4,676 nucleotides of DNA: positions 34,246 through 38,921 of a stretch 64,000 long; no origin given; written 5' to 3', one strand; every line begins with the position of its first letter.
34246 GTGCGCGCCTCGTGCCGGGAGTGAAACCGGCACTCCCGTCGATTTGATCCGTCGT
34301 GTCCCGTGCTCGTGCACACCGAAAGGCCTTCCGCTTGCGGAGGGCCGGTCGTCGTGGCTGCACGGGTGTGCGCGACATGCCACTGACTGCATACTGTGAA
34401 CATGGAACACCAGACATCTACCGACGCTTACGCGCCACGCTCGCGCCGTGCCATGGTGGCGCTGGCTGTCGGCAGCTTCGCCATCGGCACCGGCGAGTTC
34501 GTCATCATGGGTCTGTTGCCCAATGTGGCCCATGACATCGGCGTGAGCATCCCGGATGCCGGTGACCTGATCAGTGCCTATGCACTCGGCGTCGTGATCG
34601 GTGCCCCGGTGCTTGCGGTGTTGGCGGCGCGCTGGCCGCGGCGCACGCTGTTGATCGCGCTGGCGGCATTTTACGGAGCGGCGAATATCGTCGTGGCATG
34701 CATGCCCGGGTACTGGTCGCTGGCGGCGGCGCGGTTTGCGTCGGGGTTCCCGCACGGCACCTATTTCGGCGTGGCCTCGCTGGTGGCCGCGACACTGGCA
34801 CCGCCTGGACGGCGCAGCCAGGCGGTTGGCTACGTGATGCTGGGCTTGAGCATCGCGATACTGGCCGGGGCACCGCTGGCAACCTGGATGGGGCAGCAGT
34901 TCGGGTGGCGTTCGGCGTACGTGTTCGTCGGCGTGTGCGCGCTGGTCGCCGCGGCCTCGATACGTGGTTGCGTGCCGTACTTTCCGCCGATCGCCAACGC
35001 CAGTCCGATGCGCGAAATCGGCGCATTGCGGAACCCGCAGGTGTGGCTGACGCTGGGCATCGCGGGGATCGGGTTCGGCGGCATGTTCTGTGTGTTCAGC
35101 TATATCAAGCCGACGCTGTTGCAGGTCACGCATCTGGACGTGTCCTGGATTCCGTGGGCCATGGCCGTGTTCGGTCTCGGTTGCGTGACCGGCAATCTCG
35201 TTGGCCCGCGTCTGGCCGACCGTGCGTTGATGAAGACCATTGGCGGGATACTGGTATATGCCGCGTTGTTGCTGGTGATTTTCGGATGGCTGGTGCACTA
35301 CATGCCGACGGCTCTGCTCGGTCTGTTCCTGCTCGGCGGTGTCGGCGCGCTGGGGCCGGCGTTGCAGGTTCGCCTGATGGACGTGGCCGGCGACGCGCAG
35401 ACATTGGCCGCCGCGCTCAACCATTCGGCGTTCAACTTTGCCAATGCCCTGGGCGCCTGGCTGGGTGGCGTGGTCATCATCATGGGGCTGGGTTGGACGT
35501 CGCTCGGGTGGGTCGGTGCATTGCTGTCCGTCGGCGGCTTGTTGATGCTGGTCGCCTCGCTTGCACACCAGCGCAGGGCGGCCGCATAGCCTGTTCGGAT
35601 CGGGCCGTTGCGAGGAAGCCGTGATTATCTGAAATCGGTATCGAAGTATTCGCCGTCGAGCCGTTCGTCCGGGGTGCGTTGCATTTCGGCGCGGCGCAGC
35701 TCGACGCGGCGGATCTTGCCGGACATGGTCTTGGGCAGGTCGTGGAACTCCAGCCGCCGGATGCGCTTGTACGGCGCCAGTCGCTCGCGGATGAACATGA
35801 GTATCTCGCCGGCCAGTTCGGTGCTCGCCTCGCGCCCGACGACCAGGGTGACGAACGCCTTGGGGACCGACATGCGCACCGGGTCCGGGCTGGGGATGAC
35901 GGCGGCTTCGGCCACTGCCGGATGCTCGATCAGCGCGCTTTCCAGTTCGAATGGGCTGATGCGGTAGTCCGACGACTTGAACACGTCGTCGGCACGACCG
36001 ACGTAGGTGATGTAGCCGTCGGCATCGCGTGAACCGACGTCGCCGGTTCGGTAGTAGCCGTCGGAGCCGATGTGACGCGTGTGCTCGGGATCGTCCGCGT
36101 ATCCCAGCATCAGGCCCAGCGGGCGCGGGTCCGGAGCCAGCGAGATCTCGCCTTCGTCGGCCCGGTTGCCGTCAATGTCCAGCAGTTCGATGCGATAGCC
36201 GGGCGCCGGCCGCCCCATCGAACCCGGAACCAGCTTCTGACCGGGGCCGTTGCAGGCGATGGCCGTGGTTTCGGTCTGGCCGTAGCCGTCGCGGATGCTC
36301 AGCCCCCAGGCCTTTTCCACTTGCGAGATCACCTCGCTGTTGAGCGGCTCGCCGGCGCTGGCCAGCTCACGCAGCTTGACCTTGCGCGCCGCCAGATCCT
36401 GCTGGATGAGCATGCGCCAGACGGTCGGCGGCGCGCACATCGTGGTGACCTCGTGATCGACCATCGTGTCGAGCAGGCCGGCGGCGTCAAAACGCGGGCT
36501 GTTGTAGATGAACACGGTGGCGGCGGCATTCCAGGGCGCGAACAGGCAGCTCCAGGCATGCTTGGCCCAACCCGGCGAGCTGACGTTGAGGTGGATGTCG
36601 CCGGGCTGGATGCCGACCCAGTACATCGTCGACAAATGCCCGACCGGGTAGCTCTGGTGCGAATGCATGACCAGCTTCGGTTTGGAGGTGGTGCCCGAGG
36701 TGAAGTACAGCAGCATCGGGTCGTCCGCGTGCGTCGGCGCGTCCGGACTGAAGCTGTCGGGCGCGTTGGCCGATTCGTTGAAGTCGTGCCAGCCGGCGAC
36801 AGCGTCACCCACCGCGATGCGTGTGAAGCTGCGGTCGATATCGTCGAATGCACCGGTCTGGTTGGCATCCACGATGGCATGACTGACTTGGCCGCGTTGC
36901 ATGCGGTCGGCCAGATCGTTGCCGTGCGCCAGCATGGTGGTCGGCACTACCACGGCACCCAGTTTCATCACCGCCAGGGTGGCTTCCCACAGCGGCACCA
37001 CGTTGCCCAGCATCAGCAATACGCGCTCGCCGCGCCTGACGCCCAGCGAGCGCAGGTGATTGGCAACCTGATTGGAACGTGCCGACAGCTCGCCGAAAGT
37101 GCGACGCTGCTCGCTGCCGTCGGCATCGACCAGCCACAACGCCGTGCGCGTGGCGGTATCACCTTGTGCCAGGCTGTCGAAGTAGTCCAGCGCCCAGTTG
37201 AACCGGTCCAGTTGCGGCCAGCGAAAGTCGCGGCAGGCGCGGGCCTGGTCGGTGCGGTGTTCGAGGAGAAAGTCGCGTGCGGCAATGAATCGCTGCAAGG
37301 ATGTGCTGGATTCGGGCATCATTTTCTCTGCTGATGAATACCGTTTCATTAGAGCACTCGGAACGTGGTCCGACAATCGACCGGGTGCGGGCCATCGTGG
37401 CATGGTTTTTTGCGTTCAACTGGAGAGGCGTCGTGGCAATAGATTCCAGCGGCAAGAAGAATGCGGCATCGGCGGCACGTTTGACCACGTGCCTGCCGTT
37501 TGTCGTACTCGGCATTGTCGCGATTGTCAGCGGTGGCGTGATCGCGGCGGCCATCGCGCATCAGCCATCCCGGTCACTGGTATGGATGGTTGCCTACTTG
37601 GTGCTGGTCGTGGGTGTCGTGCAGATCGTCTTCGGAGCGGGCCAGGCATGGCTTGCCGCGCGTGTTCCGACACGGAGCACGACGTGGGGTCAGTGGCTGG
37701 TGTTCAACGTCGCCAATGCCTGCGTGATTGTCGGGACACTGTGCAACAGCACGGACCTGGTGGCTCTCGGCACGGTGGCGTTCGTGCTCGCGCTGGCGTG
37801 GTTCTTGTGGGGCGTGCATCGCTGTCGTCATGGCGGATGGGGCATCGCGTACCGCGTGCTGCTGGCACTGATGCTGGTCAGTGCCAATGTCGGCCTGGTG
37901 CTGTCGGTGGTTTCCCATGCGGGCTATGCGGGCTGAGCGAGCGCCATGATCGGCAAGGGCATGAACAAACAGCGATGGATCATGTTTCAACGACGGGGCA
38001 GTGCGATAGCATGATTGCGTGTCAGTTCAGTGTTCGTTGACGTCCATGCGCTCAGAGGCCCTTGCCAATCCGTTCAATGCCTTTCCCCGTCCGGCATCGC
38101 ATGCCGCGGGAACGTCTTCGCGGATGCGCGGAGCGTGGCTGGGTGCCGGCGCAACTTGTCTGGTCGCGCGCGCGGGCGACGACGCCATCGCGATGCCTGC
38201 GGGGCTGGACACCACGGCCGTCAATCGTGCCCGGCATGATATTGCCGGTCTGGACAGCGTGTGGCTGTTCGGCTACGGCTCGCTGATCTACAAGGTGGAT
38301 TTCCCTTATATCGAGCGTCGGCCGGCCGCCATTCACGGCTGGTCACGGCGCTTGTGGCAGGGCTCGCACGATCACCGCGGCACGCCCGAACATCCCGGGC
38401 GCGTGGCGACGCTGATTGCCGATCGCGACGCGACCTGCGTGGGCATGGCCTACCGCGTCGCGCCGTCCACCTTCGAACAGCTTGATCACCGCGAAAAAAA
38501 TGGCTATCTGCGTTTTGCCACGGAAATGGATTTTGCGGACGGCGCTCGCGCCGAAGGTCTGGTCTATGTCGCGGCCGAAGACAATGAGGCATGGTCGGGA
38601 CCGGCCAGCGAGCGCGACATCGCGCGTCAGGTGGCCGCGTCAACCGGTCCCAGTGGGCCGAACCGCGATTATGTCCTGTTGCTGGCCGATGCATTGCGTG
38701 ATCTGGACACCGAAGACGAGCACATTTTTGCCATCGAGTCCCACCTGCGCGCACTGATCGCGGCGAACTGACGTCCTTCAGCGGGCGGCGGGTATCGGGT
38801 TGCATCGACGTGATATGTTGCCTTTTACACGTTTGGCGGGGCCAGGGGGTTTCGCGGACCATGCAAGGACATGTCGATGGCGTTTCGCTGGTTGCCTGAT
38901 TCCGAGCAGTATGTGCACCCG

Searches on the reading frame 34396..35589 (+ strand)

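Call 7: search_protein_families(library=ncbifam, proteins=[window:34396-35589:+])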
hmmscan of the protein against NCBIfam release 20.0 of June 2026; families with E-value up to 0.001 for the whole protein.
window:34396-35589:+ (397 aa): 21 families
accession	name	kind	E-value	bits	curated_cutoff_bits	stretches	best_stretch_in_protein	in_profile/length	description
NF033135.1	cmx_cmrA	equivalog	1.4e-83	281.1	400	1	20-384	5-372/374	Cmx/CmrA family chloramphenicol efflux MFS transporter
NF007498.0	PRK10091.1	equivalog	4.9e-77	259.5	499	1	18-394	3-381/390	MFS transporter AraJ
NF012199.0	cml_V_MFS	exception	7.3e-67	226.1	830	1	20-394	5-382/412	chloramphenicol efflux MFS transporter CmlV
NF002921.0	PRK03545.1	equivalog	1.6e-47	162.4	401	1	18-393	13-388/396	sugar transporter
NF000510.1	efflux_Cmx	exception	1e-37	130.2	800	1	20-393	5-385/391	chloramphenicol efflux MFS transporter Cmx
TIGR00880.1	2_A_01_02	superfamily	1.9e-20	73.4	131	1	58-189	3-134/141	multidrug resistance protein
TIGR00895.1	2A0115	subfamily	4.7e-18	65.3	418.55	1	30-193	28-192/398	aromatic acid/H+ symport family MFS transporter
TIGR00893.1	2A0114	subfamily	3.2e-16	59.3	395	1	43-187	19-163/399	D-galactonate transporter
NF007578.0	PRK10213.1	equivalog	4.1e-14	52.5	584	1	8-388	10-384/396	purine ribonucleoside efflux pump NepI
NF003024.0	PRK03893.1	subfamily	1.8e-10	40.3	604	1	6-194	9-196/497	sialate:H+ symport family MFS transporter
NF038077.1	MFS_export_MxcK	equivalog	1.3e-09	37.5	525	1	13-385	6-391/405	myxochelin export MFS transporter MxcK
NF053517.1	HbztTptrPcaK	equivalog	9.8e-09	34.7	770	1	37-186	37-187/437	4-hydroxybenzoate transporter PcaK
NF008586.0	PRK11551.1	equivalog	3.3e-08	32.9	410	1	42-189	39-186/406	3-(3-hydroxy-phenyl)propionate transporter MhpT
TIGR00891.1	2A0112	subfamily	3.3e-07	29.7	552.9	1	35-186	28-181/405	sialate:H+ symport family MFS transporter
TIGR00881.1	2A0104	subfamily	4e-07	29.4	407.75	1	41-186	18-164/379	phosphoglycerate transporter protein PgtP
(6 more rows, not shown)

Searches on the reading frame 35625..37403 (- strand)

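Call 7: search_protein_families(library=ncbifam, proteins=[window:35625-37403:-])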
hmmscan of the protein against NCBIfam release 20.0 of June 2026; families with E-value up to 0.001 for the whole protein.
window:35625-37403:- (592 aa): 101 families (the best 25 are shown)
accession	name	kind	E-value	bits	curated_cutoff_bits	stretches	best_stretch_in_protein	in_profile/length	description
NF047394.1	AcylCoAsynMbcS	equivalog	2.9e-114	382.5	850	1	83-576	24-523/525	acyl-CoA synthetase MbcS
NF003313.0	PRK04319.1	equivalog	1e-101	341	729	1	54-575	29-563/574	acetate--CoA ligase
NF004837.0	PRK06187.1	subfamily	4.8e-80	269.3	476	1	98-573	31-522/531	long-chain-fatty-acid--CoA ligase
TIGR02262.1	benz_CoA_lig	subfamily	3.2e-75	253.8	375.25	1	98-571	28-507/508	benzoate-CoA ligase family protein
TIGR02188.1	Ac_CoA_lig_AcsA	equivalog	5.5e-70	236.3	724.95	2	205-571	219-603/629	acetate--CoA ligase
NF001208.0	PRK00174.1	subfamily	3.3e-67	227.2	657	2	205-572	238-619/649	acetate--CoA ligase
NF006182.0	PRK08316.1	subfamily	1.1e-61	208.9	663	1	98-572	34-516/523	fatty acyl-CoA synthetase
NF004808.0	PRK06155.1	equivalog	4.3e-57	193.6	722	1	97-574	43-523/542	ATP-dependent acyl-CoA ligase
NF006181.0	PRK08314.1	subfamily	7.8e-56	189.5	705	2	205-577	186-558/563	long-chain-fatty-acid--CoA ligase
NF005714.0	PRK07529.1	subfamily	1.8e-54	185.2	632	2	174-582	163-585/640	acyl-CoA synthetase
TIGR01733.1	AA-adenyl-dom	subfamily_domain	7.6e-54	183.1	317.4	1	102-502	1-409/409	amino acid adenylation domain-containing protein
NF006020.0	PRK08162.1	subfamily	1.6e-53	181.9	677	2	431-573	399-538/545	acyl-CoA synthetase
NF053567.1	HBDA_AROS1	equivalog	4.6e-53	180.4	1000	1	97-571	36-517/523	3-hydroxybenzoate--CoA ligase HbdA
NF005801.1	PRK07656.1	equivalog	1.1e-51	176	657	1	98-570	24-500/500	FadD3 family acyl-CoA ligase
NF005676.0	PRK07470.1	equivalog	4.8e-49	167.4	774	1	98-574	43-530/544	acyl-CoA synthetase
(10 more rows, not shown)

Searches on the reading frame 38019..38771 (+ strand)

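Call 7: search_protein_families(library=ncbifam, proteins=[window:38019-38771:+])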
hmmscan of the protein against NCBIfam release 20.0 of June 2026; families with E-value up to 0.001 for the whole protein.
window:38019-38771:+ (250 aa): 0 families

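Call 20: search_protein_families(library=pfam, proteins=[window:38019-38771:+], max_evalue=0.00001)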
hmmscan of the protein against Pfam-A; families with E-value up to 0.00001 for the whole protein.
window:38019-38771:+ (250 aa): 2 families
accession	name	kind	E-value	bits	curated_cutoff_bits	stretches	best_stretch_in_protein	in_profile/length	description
PF04752.17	ChaC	-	1.5e-52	178.6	21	1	81-244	1-174/176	ChaC-like protein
PF06094.17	GGACT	-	7e-06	27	22.8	0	84-189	2-106/120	Gamma-glutamyl cyclotransferase, AIG2-like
